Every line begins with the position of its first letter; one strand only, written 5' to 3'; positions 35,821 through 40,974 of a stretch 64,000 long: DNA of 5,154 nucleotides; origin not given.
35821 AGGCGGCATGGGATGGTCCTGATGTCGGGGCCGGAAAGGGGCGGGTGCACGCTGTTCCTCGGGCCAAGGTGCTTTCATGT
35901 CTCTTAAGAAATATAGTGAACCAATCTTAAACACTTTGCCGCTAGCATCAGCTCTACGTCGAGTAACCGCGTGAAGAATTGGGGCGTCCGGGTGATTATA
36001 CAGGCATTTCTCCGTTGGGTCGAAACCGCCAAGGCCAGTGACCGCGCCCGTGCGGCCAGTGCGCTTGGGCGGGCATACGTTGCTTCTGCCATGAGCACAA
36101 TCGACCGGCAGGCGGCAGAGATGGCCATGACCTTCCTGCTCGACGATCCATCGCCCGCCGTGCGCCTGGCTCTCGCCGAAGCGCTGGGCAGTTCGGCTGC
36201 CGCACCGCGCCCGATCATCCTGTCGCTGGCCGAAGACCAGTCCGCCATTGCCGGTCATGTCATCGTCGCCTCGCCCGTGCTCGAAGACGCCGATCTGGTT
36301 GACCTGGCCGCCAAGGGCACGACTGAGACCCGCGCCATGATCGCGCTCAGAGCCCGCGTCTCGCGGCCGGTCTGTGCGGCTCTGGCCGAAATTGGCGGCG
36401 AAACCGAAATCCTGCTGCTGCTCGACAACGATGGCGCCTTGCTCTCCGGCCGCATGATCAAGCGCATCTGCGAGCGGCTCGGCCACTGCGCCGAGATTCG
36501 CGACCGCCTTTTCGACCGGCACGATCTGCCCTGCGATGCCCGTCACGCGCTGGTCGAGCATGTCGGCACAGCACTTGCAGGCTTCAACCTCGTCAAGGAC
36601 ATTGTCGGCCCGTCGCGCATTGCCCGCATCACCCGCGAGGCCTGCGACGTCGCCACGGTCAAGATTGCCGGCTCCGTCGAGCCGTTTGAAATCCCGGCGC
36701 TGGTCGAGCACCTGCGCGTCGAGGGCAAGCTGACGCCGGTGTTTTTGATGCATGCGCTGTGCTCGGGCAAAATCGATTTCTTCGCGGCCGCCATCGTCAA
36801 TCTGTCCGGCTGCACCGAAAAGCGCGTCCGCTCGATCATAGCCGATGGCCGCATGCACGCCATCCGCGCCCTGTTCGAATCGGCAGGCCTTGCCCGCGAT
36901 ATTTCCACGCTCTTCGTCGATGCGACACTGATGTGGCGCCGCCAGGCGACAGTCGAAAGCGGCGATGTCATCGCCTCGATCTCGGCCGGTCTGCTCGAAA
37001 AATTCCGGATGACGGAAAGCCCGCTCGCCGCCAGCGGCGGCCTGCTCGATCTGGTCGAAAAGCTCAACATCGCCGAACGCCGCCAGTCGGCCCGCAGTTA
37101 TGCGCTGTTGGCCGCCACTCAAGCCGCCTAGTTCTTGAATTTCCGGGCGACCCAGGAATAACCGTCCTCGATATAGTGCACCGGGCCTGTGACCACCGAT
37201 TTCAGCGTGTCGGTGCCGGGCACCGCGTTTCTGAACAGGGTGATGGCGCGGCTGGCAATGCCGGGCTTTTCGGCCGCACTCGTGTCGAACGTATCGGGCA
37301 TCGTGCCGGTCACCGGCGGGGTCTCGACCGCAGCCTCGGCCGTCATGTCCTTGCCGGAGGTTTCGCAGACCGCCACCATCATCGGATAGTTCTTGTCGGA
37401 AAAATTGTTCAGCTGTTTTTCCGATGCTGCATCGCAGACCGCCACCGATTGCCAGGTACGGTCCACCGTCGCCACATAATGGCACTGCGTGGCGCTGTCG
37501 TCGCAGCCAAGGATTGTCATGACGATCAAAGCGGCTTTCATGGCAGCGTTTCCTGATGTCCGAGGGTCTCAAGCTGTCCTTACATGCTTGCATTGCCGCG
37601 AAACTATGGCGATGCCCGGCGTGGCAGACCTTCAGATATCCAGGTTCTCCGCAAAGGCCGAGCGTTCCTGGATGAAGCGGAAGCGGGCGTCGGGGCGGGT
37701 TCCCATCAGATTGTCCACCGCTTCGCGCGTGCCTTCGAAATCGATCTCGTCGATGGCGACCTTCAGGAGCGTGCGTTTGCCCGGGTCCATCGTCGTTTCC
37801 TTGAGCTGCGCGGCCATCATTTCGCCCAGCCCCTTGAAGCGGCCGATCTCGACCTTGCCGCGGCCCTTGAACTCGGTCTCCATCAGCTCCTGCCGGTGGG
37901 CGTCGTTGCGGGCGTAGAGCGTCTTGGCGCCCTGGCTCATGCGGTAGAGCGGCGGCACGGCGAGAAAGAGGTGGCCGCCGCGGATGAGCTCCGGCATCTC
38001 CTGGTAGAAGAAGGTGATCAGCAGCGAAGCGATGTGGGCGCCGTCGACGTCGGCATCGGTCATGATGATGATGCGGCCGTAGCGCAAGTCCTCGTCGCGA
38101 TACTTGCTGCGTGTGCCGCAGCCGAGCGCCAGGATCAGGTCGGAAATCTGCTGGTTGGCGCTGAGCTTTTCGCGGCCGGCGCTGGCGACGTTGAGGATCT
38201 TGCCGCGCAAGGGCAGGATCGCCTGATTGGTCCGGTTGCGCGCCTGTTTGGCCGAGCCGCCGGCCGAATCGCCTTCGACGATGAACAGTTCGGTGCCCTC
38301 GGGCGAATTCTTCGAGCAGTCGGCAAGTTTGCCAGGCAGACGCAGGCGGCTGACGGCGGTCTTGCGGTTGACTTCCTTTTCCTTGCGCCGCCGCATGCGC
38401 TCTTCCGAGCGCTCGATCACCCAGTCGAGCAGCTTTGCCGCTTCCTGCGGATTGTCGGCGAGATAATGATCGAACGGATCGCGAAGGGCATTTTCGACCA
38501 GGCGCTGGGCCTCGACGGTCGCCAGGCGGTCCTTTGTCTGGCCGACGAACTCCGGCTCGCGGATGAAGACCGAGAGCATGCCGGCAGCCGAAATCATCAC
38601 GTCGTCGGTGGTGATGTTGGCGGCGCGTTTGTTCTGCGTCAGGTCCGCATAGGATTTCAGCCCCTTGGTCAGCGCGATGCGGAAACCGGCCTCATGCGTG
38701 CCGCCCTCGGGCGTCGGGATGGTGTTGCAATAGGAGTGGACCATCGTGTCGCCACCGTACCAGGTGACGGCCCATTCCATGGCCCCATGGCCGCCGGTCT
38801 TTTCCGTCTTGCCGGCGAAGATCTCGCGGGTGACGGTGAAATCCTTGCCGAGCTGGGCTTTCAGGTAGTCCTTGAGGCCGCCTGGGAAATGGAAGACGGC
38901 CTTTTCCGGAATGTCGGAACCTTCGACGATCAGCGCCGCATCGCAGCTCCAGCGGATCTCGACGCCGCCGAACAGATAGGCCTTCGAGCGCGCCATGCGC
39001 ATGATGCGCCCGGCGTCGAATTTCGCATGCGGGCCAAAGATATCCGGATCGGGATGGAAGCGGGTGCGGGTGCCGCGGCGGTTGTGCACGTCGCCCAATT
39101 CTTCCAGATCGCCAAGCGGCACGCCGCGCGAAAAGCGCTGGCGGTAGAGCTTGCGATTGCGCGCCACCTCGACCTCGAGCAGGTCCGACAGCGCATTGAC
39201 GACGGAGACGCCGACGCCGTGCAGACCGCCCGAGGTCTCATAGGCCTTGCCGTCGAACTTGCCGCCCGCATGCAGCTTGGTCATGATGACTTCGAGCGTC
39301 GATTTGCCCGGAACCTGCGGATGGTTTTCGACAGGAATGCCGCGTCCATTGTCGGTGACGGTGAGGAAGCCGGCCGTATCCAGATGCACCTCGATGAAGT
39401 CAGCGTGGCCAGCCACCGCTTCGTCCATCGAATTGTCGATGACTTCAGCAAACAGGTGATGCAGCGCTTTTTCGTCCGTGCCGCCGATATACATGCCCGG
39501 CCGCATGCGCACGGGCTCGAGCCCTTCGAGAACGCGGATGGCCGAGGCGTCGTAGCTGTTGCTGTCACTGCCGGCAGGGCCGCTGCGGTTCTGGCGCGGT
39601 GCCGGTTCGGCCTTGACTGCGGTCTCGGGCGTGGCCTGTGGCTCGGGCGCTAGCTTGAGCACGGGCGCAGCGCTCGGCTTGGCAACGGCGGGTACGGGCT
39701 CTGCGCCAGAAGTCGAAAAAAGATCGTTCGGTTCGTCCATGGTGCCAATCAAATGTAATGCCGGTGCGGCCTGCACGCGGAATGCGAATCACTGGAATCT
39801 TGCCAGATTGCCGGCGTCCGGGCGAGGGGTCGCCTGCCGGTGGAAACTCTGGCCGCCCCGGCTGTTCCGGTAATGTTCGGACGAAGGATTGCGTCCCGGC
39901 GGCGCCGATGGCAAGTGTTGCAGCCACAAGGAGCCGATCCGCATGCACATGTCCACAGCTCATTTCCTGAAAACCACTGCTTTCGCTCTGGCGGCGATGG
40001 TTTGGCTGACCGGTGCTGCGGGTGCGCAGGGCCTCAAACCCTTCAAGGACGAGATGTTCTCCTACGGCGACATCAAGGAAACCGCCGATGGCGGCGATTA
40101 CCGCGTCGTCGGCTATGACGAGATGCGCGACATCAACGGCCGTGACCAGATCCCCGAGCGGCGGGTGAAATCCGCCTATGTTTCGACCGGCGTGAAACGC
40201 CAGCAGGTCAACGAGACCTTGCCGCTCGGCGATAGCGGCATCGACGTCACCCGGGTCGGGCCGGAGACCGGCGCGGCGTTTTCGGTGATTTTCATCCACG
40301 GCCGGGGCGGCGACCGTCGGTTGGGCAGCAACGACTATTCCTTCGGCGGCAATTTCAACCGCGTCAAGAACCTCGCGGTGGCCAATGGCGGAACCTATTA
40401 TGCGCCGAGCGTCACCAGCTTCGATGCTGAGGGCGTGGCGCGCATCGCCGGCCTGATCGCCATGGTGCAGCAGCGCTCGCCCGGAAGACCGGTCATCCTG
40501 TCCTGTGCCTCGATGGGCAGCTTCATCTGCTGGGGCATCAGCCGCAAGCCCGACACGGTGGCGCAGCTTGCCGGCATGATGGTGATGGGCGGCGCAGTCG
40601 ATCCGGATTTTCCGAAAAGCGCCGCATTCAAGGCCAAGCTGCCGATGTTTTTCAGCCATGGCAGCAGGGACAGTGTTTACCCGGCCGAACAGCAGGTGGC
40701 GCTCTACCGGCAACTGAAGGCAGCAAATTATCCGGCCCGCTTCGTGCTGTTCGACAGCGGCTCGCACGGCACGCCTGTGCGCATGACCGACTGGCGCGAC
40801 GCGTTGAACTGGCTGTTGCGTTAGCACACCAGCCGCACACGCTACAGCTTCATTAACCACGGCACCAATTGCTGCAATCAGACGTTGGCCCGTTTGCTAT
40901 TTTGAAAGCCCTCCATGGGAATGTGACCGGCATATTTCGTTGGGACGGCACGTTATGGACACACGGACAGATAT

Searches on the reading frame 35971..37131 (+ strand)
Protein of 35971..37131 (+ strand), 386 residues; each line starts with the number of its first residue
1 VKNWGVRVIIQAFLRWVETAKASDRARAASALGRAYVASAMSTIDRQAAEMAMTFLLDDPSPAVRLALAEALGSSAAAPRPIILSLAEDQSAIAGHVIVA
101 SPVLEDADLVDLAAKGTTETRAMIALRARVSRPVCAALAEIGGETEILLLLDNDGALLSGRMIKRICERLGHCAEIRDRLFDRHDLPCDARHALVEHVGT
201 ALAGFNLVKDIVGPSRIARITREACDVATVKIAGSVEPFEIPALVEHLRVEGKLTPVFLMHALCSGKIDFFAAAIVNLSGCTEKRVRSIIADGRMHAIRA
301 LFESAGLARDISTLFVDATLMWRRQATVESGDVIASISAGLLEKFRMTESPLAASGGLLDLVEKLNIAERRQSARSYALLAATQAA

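Call 37: search_protein_families(library=pfam, proteins=[window:35971-37131:+], max_evalue=0.0001)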
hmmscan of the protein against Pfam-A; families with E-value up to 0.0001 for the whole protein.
window:35971-37131:+ (386 aa): 1 family
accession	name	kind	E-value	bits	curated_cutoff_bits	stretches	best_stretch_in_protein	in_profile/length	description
PF10098.14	DUF2336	-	1.8e-58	198.5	34.6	1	93-330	1-238/262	Uncharacterised protein conserved in bacteria (DUF2336)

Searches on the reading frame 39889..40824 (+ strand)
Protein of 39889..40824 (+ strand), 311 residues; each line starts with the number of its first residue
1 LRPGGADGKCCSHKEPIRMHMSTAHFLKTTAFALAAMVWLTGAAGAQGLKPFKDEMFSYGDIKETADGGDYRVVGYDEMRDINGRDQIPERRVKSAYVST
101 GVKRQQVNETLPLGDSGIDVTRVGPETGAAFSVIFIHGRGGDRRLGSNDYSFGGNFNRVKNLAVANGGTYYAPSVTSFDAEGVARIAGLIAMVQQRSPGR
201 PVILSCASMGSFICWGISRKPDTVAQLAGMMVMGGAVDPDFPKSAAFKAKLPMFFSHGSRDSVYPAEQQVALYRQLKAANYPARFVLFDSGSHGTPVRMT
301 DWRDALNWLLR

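Call 3: search_protein_families(library=pfam, proteins=[window:39889-40824:+], max_evalue=0.01)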
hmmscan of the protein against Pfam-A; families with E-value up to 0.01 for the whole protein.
window:39889-40824:+ (311 aa): 4 families
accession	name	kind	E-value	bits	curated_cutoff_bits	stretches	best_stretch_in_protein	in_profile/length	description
PF12146.15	Hydrolase_4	-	4e-08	33.3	27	1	186-240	62-114/239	Serine aminopeptidase, S33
PF12697.13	Abhydrolase_6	-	0.00037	21.7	26.3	1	133-308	1-168/217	Alpha/beta hydrolase family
PF01738.24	DLH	-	0.00066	19.8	21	1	208-294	105-187/217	Dienelactone hydrolase family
PF02230.22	Abhydrolase_2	-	0.0012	19.2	23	0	225-299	128-205/217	Phospholipase/Carboxylesterase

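Call 4: search_protein_families(library=ncbifam, proteins=[window:39889-40824:+], max_evalue=0.01)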
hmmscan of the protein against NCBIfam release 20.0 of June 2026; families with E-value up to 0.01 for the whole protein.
window:39889-40824:+ (311 aa): 0 families
